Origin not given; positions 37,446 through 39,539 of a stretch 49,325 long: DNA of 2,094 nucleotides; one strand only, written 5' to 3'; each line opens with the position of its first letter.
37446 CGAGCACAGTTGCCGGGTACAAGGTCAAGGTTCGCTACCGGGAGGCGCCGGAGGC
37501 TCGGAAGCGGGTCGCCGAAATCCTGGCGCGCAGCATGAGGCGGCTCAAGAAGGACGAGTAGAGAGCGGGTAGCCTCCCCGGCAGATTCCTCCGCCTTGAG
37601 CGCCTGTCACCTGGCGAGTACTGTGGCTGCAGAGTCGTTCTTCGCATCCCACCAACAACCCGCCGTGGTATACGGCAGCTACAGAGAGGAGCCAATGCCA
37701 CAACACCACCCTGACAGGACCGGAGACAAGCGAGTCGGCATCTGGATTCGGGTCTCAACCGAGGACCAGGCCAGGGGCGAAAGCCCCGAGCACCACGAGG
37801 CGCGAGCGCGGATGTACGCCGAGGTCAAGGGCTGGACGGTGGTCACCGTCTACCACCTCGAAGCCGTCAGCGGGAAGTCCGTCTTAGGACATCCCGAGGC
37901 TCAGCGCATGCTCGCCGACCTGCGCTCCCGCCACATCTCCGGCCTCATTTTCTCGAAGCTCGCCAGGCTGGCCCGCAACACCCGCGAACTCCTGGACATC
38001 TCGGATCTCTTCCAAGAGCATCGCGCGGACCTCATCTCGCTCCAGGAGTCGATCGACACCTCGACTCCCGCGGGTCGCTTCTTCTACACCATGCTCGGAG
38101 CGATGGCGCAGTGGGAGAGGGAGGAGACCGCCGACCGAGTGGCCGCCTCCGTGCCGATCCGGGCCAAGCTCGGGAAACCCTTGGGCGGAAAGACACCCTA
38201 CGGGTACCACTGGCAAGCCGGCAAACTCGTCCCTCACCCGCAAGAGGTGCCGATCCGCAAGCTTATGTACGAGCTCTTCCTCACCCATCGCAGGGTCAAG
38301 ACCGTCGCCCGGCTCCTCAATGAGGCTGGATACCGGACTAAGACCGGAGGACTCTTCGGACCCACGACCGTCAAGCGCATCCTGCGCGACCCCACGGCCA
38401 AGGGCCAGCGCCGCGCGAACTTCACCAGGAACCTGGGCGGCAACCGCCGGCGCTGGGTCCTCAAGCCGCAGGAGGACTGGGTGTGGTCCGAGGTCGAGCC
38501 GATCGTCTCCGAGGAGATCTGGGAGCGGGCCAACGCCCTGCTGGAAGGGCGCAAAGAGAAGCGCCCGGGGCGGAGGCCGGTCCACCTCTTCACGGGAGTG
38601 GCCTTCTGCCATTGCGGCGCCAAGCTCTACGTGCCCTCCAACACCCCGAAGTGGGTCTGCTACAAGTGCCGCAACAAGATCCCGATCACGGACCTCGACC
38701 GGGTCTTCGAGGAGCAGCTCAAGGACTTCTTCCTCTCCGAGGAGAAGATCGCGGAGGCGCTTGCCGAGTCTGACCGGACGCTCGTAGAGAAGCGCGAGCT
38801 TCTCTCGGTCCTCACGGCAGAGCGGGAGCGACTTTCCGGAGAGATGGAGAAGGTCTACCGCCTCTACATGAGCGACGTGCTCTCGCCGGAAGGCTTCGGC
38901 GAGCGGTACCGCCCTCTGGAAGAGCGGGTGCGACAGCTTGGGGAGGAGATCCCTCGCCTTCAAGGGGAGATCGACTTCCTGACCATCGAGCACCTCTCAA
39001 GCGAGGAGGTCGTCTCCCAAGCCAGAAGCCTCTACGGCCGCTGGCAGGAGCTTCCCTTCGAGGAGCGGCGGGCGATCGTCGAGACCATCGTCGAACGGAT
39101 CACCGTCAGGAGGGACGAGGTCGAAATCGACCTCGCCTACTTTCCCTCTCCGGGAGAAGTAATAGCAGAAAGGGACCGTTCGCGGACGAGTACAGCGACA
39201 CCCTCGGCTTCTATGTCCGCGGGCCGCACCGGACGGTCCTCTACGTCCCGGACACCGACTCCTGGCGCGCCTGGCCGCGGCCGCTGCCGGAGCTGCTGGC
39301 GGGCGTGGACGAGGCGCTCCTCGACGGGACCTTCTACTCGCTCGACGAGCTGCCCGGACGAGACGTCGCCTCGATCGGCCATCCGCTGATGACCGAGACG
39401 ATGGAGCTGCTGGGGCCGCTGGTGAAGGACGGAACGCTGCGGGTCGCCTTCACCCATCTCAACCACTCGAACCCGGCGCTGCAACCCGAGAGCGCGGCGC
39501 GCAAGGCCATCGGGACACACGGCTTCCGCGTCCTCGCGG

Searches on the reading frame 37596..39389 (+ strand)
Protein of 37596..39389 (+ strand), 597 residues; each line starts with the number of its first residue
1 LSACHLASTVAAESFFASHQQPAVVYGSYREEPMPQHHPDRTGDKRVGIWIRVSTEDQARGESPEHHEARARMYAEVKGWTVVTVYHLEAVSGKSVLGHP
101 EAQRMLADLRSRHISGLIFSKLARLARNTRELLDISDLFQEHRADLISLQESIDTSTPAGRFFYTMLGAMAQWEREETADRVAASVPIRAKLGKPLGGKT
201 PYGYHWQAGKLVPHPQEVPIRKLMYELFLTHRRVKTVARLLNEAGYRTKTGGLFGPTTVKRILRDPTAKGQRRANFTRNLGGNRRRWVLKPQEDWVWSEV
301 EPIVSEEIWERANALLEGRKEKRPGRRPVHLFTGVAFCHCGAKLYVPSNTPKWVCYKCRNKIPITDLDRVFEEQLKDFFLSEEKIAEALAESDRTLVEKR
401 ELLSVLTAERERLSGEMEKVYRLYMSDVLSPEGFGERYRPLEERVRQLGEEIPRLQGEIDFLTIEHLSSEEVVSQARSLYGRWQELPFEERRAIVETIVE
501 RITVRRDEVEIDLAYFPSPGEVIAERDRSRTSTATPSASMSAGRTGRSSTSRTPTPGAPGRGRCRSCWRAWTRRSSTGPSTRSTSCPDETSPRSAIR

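Call 3: search_protein_families(library=pfam, proteins=[window:37596-39389:+], max_evalue=0.01)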
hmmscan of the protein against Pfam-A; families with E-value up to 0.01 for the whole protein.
window:37596-39389:+ (597 aa): 2 families
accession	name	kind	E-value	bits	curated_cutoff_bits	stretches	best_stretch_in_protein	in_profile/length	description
PF00239.26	Resolvase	-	6.3e-31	107.9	23.3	1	49-190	3-140/145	Resolvase, N terminal domain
PF07508.19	Recombinase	-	4.9e-20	72.1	21.1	1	215-319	1-102/102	Recombinase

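Call 4: search_protein_families(library=padloc, proteins=[window:37596-39389:+], max_evalue=0.01)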
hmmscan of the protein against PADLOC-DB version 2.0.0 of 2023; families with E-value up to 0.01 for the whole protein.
window:37596-39389:+ (597 aa): 0 families
